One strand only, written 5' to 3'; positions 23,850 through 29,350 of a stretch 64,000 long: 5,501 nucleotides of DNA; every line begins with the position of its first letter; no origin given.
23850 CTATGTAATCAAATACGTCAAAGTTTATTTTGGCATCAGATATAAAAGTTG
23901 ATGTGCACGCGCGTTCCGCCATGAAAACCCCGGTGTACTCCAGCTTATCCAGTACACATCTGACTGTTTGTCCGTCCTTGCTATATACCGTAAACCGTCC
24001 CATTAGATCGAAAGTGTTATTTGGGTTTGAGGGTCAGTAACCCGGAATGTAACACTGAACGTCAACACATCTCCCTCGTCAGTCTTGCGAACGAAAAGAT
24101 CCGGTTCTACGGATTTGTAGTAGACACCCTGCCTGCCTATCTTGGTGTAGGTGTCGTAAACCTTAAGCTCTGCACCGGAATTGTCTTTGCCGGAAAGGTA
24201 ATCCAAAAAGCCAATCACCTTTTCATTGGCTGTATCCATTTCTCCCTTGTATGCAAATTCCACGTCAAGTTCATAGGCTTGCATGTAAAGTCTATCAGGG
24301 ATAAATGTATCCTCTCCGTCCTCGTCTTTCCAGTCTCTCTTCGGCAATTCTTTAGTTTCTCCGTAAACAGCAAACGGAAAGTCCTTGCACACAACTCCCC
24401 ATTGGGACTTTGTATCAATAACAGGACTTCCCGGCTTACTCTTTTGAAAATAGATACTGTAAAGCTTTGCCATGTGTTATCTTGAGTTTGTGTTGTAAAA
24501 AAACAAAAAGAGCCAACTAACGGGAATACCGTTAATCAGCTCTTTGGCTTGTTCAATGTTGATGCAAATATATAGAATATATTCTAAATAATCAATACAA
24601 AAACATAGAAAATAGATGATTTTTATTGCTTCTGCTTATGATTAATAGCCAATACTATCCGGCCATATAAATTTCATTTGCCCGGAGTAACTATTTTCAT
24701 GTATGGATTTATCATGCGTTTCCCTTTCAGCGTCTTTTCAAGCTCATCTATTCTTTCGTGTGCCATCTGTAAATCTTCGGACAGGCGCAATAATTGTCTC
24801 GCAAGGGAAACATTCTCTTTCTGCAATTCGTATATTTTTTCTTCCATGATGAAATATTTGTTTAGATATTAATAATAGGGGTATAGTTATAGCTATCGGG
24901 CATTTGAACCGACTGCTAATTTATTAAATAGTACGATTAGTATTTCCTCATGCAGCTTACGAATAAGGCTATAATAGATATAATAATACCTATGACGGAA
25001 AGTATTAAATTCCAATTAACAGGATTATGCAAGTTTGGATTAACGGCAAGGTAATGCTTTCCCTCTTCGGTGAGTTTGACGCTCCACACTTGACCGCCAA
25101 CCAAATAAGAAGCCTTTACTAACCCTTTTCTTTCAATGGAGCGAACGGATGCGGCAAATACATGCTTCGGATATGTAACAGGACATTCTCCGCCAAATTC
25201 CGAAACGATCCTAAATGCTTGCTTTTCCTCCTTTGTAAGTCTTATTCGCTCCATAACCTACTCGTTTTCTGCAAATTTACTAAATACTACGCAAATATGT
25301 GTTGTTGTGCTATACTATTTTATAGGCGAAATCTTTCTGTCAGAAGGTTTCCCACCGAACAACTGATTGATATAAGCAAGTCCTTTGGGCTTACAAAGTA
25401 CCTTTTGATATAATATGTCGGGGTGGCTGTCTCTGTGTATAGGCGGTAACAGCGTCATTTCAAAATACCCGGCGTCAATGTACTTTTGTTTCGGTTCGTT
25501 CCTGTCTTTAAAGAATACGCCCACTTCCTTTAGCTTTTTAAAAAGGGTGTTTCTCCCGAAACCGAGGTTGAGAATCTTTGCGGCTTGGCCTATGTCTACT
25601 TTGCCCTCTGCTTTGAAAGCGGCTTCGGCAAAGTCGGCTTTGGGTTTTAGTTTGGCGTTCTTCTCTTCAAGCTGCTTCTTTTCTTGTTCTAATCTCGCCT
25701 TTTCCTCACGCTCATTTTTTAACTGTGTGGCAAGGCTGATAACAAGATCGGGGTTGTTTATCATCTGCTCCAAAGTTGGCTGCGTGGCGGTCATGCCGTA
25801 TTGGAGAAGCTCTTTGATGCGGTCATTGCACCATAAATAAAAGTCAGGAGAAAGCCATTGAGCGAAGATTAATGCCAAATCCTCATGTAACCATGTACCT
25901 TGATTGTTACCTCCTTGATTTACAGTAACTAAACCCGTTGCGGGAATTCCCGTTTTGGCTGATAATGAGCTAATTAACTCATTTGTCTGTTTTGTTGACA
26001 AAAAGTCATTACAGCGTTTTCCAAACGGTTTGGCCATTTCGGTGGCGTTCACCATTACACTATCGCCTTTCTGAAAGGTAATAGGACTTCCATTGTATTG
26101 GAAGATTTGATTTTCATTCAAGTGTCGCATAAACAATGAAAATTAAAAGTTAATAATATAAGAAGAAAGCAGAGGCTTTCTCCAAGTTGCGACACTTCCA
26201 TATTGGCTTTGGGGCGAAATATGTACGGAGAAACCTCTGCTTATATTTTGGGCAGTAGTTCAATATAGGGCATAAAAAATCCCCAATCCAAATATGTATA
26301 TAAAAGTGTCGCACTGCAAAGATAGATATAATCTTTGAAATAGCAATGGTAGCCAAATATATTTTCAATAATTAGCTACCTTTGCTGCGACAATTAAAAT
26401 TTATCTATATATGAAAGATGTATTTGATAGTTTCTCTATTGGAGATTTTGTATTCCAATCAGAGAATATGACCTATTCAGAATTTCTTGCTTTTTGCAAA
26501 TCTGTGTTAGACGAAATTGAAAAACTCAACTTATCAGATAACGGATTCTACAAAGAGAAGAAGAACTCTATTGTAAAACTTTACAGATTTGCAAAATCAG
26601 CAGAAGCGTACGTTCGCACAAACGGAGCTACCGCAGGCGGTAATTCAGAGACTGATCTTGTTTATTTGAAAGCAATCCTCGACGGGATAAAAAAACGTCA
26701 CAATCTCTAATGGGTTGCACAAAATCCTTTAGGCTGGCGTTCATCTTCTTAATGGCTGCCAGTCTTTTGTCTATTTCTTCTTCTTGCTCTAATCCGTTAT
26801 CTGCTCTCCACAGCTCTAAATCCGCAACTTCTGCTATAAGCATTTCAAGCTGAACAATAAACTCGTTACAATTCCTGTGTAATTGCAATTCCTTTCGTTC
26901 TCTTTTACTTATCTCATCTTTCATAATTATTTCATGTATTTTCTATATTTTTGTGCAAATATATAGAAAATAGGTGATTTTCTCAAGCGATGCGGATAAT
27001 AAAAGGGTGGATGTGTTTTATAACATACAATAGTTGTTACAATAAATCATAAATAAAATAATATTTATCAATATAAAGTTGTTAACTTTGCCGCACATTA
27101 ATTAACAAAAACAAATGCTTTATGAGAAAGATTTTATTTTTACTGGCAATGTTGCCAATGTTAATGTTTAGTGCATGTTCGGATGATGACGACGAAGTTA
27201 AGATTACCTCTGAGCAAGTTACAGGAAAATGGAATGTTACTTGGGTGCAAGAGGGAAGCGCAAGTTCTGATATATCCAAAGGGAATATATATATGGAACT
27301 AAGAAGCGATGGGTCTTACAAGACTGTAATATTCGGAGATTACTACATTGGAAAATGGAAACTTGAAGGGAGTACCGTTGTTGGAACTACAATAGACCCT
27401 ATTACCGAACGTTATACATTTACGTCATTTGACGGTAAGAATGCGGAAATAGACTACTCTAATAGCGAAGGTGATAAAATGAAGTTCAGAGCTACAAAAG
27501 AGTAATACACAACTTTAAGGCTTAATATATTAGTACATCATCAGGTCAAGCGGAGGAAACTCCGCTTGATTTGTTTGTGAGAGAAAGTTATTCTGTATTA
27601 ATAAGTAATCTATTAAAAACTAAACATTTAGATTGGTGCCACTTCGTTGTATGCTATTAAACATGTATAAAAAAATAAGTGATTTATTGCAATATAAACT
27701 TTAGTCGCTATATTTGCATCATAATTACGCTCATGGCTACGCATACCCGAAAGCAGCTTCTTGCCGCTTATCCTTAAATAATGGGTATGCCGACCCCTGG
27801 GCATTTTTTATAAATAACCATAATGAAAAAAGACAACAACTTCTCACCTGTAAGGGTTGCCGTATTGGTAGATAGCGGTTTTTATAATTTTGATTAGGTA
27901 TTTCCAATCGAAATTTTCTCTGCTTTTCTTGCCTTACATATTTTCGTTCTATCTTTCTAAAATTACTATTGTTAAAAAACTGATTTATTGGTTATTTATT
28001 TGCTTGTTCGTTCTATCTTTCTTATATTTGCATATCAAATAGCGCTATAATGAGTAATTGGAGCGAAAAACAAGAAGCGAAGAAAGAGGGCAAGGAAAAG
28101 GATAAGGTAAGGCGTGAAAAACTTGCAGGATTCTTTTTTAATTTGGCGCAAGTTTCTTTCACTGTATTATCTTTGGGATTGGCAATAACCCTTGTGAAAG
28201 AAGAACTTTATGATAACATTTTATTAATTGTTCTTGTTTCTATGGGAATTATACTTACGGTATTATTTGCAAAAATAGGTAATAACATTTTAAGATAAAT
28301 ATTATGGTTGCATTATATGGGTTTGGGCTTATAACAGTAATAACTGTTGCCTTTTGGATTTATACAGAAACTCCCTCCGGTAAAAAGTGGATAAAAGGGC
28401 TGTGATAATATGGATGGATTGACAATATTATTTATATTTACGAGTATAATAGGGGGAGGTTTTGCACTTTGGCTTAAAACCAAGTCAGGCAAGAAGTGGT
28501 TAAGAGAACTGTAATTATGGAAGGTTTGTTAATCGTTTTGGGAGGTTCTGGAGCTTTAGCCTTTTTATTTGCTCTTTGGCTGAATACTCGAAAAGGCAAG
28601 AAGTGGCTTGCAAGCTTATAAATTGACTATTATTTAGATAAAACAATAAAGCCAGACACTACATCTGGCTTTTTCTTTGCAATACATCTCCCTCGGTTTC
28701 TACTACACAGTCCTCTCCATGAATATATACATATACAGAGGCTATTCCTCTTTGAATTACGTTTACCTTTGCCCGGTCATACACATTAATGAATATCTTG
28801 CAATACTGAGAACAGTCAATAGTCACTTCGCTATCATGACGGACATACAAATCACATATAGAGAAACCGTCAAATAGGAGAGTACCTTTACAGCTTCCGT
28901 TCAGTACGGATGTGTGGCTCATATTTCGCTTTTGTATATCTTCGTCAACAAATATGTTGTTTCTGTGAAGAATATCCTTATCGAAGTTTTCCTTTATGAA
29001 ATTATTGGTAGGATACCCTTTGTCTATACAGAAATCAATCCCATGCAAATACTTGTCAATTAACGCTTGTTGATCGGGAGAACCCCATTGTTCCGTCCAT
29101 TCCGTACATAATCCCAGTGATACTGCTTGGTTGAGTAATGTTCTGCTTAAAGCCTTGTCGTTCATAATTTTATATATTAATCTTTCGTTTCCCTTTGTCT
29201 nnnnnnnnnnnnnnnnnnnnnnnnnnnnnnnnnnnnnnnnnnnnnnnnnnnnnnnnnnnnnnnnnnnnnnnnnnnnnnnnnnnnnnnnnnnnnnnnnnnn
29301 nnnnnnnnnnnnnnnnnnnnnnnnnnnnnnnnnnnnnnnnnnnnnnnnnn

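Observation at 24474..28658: A 4.2-kb mixed-strand moron island splits the tail operon between the tape measure region and the Dit/fibre genes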

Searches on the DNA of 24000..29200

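Call 16: search_rna_families(source=window, start=24000, end=29200, threshold=evalue, max_evalue=1)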
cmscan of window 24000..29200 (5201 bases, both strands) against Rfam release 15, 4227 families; matches with E-value up to 1: 0.
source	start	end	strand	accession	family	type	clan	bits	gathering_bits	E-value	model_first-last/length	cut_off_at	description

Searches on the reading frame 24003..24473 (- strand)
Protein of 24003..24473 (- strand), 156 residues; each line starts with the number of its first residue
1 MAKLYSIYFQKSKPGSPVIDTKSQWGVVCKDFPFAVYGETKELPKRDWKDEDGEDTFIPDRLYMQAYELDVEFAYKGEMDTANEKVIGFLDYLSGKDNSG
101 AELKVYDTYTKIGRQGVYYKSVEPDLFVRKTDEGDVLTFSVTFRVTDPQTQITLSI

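Call 6: search_protein_families(library=pfam, proteins=[window:24003-24473:-], max_evalue=0.1)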
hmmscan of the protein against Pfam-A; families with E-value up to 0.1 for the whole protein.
window:24003-24473:- (156 aa): 0 families

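Call 7: search_protein_families(library=phrogs, proteins=[window:24003-24473:-], max_evalue=0.01)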
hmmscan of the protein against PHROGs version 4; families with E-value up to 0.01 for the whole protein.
window:24003-24473:- (156 aa): 0 families

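Call 10: search_dna_similar(query=window:24003-24473:-, collection=phages, mode=protein, max_rows=40)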
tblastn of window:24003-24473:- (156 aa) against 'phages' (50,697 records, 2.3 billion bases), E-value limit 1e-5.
Records with a match: 9; places in all: 9; records where one place covers at least 80% of the query: 9.
Best place of each record, by identity: <60% 9.
By first word of the organism name: Bacteroides 5; Bacteriophage 2; Phocaeicola 1; Dulem 1.
By host as written in the record: - 5; Bacteroides sp. 1; Bacteroides intestinalis BG4 1; Phocaeicola vulgatus BM8 1; Eulemur fulvus collaris 1.
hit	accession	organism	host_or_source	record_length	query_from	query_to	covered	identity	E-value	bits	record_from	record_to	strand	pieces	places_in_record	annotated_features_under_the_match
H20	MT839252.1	Bacteriophage sp.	human fecal samples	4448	1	155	99%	51.6%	6e-47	167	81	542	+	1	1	record has no annotation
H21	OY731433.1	Bacteroides phage LoVEphage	-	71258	1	155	99%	51.6%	6e-47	167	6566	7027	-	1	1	hypothetical protein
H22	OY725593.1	Bacteroides phage LoVEphage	-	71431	1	155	99%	51.6%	6e-47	167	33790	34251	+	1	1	hypothetical protein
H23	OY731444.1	Bacteroides phage LoVEphage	-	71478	1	155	99%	51.6%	6e-47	167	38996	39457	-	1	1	hypothetical protein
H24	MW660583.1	Bacteroides phage LoVEphage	Bacteroides sp.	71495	1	155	99%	51.6%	6e-47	167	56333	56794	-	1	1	hypothetical protein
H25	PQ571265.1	Bacteroides phage BI-TP1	Bacteroides intestinalis BG4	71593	1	155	99%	51.6%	3e-46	166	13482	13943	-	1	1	hypothetical protein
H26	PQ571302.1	Phocaeicola phage PV4-TP1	Phocaeicola vulgatus BM8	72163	1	155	99%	51.6%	3e-46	166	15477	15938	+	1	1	hypothetical protein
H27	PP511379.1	Dulem virus 40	Eulemur fulvus collaris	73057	1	154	99%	40.6%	2e-24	103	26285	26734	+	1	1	hypothetical protein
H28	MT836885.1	Bacteriophage sp.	human fecal samples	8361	1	152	97%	41.2%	2e-26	109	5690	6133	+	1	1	record has no annotation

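Call 61: search_solved_structures(query=window:24003-24473:-, max_evalue=1)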
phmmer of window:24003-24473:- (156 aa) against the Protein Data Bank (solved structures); distinct sequences matched with E-value up to 1: 0.

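Call 81: get_annotated_region(hit=H27, flank=6000)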
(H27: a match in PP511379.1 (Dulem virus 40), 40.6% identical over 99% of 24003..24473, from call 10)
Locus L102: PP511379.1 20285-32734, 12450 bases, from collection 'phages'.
description: Dulem virus 40 isolate Duke_21_1, complete genome.
organism: Dulem virus 40 (NCBI taxid 3145758)
taxonomy: Viruses; Duplodnaviria; Heunggongvirae; Uroviricota; Caudoviricetes
host: Eulemur fulvus collaris; source: feces; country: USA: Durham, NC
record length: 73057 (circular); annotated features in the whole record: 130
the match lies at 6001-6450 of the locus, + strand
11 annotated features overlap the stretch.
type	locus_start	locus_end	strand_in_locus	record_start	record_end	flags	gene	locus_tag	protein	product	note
CDS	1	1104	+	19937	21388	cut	-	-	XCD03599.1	endonuclease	-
CDS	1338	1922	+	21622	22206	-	-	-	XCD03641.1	hypothetical protein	-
CDS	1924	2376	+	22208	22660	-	-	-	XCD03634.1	hypothetical protein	-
CDS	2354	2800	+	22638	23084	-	-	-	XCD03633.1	hypothetical protein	-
CDS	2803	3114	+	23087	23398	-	-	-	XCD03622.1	hypothetical protein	-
CDS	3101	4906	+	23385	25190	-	-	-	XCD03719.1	viral dsDNA helicase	-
CDS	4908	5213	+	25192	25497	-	-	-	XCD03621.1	hypothetical protein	-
CDS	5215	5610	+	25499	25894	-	-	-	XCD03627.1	hypothetical protein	-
CDS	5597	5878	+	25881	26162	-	-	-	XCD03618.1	hypothetical protein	-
CDS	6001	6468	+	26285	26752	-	-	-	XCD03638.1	hypothetical protein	-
CDS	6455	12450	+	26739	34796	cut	-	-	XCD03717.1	tail protein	-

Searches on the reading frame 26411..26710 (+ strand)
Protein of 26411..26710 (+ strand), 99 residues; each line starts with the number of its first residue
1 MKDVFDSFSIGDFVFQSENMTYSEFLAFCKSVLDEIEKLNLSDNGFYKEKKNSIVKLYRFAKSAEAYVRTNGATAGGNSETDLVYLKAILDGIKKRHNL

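Call 6: search_protein_families(library=pfam, proteins=[window:26411-26710:+], max_evalue=0.1)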
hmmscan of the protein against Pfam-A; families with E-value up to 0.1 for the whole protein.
window:26411-26710:+ (99 aa): 1 family
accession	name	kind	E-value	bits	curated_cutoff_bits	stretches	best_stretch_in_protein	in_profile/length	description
PF07576.18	BRAP2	-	0.05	14.2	22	1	19-64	18-59/99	BRCA1-associated protein 2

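Call 7: search_protein_families(library=phrogs, proteins=[window:26411-26710:+], max_evalue=0.01)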
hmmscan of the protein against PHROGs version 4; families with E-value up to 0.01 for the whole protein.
window:26411-26710:+ (99 aa): 0 families

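Call 91: search_protein_families(library=padloc, proteins=[window:26411-26710:+], max_evalue=0.01)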
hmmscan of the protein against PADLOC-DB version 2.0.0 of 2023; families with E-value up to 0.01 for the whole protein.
window:26411-26710:+ (99 aa): 0 families

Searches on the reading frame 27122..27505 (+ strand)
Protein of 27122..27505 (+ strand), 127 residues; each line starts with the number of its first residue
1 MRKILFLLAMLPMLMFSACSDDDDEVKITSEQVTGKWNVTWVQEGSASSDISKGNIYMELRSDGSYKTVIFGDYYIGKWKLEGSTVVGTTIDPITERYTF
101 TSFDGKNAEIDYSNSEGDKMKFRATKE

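Call 6: search_protein_families(library=pfam, proteins=[window:27122-27505:+], max_evalue=0.1)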
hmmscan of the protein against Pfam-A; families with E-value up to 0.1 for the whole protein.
window:27122-27505:+ (127 aa): 3 families
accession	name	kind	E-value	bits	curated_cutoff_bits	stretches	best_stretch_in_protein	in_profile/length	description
PF16342.10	DUF4972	-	0.00028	21.2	28.8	1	5-34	12-41/128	Domain of unknown function (DUF4972)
PF16369.11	GH43_C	-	0.0014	19.5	23.4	1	26-99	10-70/100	C-terminal lipocalin-like domain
PF12707.14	DUF3804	-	0.077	13.2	22.5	0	23-53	96-126/128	Protein of unknown function (DUF3804)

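Call 7: search_protein_families(library=phrogs, proteins=[window:27122-27505:+], max_evalue=0.01)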
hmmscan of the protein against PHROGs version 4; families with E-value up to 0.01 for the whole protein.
window:27122-27505:+ (127 aa): 1 family
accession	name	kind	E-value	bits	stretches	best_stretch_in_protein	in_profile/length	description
phrog_8801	-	unknown function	0.00095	20.7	1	1-55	1-55/94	-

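Call 28: search_protein_families(library=padloc, proteins=[window:27122-27505:+], max_evalue=0.001)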
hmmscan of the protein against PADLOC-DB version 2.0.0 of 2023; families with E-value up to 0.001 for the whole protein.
window:27122-27505:+ (127 aa): 0 families

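Call 51: find_homologous_proteins(query=window:27122-27505:+, max_evalue=0.001)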
Query window:27122-27505:+ (127 aa): 53 proteins with E <= 0.001 among 60 candidates.
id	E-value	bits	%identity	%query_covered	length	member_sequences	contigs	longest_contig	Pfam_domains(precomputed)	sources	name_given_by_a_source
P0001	1.3e-77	275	99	100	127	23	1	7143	-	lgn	-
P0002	1.0e-62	227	78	100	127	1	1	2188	-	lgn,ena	-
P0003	3.8e-62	226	77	100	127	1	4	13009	-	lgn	-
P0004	1.8e-61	223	76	100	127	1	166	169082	-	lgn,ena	-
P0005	2.6e-61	223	76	100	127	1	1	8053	-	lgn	-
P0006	3.2e-61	223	77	100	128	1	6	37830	-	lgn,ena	-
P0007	3.7e-61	222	77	100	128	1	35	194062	-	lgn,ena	-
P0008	5.0e-61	222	77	100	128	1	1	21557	PF13648.13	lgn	-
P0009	5.3e-61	222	76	100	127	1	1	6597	-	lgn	-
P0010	6.6e-61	222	76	100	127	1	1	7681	-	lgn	-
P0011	6.6e-61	222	76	100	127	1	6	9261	-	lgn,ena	-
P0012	6.7e-61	221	76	100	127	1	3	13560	-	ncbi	-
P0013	9.2e-61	221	75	100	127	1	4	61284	-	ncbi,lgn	-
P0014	1.3e-60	221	76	100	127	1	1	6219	-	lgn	-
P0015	1.3e-60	221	75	100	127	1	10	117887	-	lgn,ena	-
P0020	4.4e-60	219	77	99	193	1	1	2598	PF13648.13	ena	-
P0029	7.3e-59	215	74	100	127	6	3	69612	PF13648.13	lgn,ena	-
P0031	8.4e-57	208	74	100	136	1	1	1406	PF13648.13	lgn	-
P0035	2.1e-47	178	64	100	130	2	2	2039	PF13648.13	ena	-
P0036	1.5e-46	175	64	100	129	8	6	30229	PF13648.13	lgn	-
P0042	1.4e-37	146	57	97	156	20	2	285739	PF13648.13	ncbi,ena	-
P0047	1.7e-34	136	55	87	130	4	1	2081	PF13648.13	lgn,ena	-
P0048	1.0e-33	134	55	89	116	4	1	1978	PF13648.13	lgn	-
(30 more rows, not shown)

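Call 59: predict_structure(alignment_id=A2)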
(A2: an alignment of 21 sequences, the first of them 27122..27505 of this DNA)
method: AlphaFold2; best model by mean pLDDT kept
length: 127 residues; sequences in the alignment: 21
mean_pLDDT: 86.5   pTM: 0.76
mean pLDDT of the five models: 86.5, 85.9, 85.7, 85.6, 85.3
residues with pLDDT >= 90: 96; 70-90: 7; 50-70: 5; < 50: 19
segments of 3 or more residues with pLDDT < 50: 1-3, 7-22
pLDDT, mean of each block of 10 residues (from residue 1): 48 41 76 98 97 96 97 94 97 92 97 96 98
secondary structure, 60 per line:
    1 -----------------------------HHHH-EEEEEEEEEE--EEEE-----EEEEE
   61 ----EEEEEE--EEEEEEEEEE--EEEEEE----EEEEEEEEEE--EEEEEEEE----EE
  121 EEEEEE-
elements in order: H30-33 E35-44 E47-50 E56-60 E65-70 E73-82 E85-90 E95-104 E107-114 E119-126

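Call 63: fold_search(model_id=the predicted structure, library=pdb)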
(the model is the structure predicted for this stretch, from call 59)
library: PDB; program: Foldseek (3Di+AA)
matches with E <= 10: 1110; with E <= 0.001: 0
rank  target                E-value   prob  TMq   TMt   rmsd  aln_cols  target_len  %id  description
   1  4gzv_H                3.0e-03  1.00  0.51  0.50   5.4       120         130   18  Crystal structure of a lipocalin family protein (BACOVA_00364) from Bacteroides ovatus ATCC 8483 at 1.95 A resolution (released 2012-11-07)
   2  6czg_A                3.9e-03  1.00  0.49  0.53   5.3       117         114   15  Structure of a redesigned beta barrel, b11L5F_LGL (released 2018-09-19)
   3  6czh_B                3.9e-03  1.00  0.40  0.45   9.8       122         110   16  Structure of a redesigned beta barrel, mFAP0, bound to DFHBI (released 2018-09-19)
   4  6d0t_A                4.6e-03  1.00  0.46  0.51   5.0       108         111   10  De novo design of a fluorescence-activating beta barrel - BB1 (released 2018-09-19)
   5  6d0t_B                5.6e-03  1.00  0.46  0.52   4.8       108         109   11  De novo design of a fluorescence-activating beta barrel - BB1 (released 2018-09-19)
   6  4gzv_E                5.6e-03  1.00  0.48  0.44   6.3       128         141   18  Crystal structure of a lipocalin family protein (BACOVA_00364) from Bacteroides ovatus ATCC 8483 at 1.95 A resolution (released 2012-11-07)
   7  4gzv_C                6.6e-03  1.00  0.48  0.46   6.0       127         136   16  Crystal structure of a lipocalin family protein (BACOVA_00364) from Bacteroides ovatus ATCC 8483 at 1.95 A resolution (released 2012-11-07)
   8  7qh3_C                7.3e-03  0.99  0.36  0.34  10.7       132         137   14  Crystal structure of the anti-sigma factor RsfG from Streptomyces tsukubaensis NRRL18488 (released 2022-12-21)
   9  1pm1                  7.6e-03  1.00  0.53  0.40   4.5       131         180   15  Crystal structure of nitrophorin 2 L122V/L132V mutant complex with imidazole (released 2004-06-22)
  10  6czh_A                8.0e-03  1.00  0.37  0.43  10.3       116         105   16  Structure of a redesigned beta barrel, mFAP0, bound to DFHBI (released 2018-09-19)
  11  3mbt                  9.9e-03  1.00  0.49  0.43   5.1       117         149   14  Structure of monomeric Blc from E. coli (released 2010-12-08)
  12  1euo                  1.1e-02  1.00  0.48  0.36   5.6       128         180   20  Crystal structure of nitrophorin 2 (prolixin-S) (released 2000-05-10)
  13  6cuj_B                1.2e-02  1.00  0.43  0.39   5.7       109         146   19  Crystal structure of the C-terminal domain of neisserial heparin binding antigen (NHBA) (released 2018-09-26)
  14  6ubo_A                1.4e-02  1.00  0.48  0.40   5.3       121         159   12  Fluorogen Activating Protein Dib1 (released 2020-09-16)
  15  6czj_A                1.4e-02  1.00  0.47  0.53   4.8       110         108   14  Structure of a redesigned beta barrel, b10 (released 2018-09-19)
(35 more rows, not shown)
